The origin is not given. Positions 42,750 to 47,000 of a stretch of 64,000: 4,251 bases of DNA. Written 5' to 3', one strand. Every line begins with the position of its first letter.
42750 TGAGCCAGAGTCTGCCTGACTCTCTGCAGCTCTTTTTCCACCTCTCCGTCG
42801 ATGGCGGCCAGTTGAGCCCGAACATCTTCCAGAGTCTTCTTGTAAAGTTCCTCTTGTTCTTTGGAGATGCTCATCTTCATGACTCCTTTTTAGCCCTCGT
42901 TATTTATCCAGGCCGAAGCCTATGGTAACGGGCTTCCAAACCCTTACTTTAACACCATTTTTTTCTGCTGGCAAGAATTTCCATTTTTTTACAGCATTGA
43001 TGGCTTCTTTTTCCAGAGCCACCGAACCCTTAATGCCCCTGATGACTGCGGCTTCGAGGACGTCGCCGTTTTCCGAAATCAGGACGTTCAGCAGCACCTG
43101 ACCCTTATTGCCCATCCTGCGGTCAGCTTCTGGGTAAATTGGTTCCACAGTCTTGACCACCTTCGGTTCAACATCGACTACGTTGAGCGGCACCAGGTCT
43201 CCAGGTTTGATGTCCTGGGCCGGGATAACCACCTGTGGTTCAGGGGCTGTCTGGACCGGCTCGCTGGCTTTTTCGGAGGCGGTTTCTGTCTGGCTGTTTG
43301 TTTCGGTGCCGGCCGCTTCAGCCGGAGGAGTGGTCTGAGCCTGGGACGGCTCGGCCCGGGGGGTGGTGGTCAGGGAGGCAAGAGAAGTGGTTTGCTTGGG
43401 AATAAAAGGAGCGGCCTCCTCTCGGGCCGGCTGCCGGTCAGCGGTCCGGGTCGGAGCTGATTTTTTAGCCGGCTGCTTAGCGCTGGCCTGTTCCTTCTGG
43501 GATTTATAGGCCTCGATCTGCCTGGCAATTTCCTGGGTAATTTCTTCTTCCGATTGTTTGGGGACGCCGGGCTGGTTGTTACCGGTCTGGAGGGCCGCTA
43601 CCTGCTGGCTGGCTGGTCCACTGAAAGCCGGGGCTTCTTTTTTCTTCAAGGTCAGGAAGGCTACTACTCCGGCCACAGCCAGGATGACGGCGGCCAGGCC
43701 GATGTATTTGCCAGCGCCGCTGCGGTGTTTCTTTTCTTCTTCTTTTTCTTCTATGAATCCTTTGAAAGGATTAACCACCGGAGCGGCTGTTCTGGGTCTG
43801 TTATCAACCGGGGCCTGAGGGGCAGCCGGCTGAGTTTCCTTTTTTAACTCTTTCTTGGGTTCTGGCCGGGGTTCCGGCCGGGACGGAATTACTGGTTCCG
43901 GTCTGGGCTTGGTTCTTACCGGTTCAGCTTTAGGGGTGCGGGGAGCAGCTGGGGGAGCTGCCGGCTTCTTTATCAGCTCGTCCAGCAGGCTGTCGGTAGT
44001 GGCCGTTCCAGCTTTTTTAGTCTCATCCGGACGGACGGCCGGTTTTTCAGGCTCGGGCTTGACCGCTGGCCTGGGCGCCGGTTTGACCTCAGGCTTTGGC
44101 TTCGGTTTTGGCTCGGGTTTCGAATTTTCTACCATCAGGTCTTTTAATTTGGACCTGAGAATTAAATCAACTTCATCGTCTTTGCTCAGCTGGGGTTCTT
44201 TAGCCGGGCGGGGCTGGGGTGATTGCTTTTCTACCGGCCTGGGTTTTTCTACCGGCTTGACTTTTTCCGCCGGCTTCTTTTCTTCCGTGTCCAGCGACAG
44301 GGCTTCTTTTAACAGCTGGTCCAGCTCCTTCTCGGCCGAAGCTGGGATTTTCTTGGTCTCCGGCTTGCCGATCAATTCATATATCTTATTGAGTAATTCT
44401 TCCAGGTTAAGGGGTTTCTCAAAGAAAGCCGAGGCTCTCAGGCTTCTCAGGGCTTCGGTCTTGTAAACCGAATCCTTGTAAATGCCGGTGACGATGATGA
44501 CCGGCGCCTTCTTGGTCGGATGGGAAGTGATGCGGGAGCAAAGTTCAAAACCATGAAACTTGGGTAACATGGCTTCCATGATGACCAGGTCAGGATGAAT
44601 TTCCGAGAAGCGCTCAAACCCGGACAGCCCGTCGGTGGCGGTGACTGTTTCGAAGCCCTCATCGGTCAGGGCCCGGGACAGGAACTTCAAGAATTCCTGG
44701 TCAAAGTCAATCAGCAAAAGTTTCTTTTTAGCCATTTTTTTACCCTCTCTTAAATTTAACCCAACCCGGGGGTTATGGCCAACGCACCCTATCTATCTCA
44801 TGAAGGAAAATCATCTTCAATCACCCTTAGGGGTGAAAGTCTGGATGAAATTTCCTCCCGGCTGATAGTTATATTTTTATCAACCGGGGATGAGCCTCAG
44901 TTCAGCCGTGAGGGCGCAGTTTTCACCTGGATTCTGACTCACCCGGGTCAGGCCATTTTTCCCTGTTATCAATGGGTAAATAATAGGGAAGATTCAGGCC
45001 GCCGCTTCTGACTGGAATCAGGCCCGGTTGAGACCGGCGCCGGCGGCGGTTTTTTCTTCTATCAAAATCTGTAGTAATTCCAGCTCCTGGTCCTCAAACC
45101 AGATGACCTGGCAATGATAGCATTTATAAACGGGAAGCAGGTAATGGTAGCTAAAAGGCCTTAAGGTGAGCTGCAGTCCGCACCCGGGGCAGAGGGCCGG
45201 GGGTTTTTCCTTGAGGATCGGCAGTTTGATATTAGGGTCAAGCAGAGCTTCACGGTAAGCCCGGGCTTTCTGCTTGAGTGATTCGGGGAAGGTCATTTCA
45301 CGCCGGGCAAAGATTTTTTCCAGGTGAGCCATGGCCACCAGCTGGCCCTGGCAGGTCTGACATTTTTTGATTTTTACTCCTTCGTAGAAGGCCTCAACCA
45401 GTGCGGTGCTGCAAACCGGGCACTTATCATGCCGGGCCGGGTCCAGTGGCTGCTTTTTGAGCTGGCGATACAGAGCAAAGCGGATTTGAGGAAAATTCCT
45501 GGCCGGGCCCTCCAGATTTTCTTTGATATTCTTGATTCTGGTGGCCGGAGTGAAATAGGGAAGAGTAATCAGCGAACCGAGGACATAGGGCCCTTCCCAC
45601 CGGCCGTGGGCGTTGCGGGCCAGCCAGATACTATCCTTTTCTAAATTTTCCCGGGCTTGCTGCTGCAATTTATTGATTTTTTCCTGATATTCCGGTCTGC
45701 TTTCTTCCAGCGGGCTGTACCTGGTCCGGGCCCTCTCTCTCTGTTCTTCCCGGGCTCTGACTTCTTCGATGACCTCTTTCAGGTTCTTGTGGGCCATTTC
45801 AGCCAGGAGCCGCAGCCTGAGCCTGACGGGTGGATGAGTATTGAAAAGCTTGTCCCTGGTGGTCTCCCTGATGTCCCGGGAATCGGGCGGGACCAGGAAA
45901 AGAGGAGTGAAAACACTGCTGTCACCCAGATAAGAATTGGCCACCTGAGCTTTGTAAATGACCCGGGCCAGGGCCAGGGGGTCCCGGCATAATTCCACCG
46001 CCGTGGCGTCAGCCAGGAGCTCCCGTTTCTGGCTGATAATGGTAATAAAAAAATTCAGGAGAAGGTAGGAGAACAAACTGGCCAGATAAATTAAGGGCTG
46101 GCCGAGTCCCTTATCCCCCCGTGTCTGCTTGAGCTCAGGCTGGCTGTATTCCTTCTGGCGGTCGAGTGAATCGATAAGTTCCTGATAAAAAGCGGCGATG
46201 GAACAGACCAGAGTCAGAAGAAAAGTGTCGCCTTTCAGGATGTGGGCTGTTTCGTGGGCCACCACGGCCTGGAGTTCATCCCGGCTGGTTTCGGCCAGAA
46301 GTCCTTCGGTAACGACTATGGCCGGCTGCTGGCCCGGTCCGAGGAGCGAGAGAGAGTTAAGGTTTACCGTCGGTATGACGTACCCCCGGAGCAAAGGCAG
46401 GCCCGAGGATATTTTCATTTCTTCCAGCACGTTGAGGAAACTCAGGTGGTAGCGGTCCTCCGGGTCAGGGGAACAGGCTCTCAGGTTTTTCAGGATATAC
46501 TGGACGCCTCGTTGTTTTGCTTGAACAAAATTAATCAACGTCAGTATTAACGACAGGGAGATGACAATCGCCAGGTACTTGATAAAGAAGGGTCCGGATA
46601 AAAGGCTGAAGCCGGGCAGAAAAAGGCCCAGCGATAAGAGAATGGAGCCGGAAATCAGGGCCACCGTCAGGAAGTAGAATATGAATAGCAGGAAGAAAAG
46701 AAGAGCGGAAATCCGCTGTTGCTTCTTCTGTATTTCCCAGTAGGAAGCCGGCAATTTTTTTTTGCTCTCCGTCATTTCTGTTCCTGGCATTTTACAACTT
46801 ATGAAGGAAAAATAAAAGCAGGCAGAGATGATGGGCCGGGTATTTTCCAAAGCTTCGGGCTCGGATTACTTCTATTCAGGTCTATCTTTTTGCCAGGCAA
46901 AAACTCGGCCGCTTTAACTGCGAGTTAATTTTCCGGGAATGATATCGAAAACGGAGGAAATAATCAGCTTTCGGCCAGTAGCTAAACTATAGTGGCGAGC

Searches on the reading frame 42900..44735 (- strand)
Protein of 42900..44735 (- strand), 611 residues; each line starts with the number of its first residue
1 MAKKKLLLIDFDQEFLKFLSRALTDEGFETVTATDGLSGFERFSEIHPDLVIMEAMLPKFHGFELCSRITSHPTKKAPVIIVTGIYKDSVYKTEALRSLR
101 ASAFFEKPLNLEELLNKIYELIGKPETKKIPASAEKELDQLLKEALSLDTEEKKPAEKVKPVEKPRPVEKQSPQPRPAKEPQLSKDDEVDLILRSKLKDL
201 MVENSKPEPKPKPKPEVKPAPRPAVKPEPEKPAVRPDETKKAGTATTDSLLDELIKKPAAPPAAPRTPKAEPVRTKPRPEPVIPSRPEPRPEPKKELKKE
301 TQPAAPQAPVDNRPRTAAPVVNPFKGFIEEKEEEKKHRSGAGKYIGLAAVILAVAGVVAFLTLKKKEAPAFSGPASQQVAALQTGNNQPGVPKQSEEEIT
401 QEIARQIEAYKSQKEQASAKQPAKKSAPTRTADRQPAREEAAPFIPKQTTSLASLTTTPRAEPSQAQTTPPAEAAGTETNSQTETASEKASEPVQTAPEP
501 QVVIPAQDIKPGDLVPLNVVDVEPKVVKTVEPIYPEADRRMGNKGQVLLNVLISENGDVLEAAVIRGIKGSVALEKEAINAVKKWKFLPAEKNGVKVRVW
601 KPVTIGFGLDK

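Call 59: search_protein_families(library=pfam, proteins=[window:42900-44735:-], max_evalue=0.00001)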
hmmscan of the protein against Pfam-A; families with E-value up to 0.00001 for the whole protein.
window:42900-44735:- (611 aa): 2 families
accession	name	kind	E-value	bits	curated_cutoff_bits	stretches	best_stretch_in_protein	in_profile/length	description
PF00072.30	Response_reg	-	4.1e-18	66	30.2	1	7-118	2-110/111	Response regulator receiver domain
PF03544.19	TonB_C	-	9e-17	61.7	24.6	1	531-608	2-78/79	Gram-negative bacterial TonB protein C-terminal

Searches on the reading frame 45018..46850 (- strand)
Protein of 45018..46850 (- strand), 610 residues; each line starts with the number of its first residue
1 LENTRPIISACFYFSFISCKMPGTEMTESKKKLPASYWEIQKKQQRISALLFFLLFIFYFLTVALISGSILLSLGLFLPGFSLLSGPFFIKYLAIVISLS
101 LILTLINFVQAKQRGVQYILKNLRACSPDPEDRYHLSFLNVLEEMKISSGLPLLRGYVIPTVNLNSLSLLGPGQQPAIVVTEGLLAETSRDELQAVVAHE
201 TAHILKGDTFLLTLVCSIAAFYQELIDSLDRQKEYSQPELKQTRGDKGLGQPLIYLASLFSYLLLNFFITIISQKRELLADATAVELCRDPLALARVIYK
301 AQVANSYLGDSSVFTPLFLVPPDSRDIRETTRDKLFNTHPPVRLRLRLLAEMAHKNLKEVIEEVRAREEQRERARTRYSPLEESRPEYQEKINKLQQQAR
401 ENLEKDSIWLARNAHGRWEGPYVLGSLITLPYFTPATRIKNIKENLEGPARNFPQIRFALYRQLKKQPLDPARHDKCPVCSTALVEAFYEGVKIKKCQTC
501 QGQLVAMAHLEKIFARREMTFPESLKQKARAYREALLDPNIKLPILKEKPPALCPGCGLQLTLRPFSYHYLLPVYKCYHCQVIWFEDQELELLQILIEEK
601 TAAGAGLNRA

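Call 59: search_protein_families(library=pfam, proteins=[window:45018-46850:-], max_evalue=0.00001)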
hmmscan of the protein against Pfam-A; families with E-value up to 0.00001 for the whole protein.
window:45018-46850:- (610 aa): 2 families
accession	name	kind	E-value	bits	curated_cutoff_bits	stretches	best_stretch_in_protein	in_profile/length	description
PF01435.24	Peptidase_M48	-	8.3e-18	65.3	20.3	1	174-352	45-185/186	Peptidase family M48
PF13453.11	Zn_ribbon_TFIIB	-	3.4e-13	49.2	22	1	476-515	1-40/41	Transcription factor zinc-finger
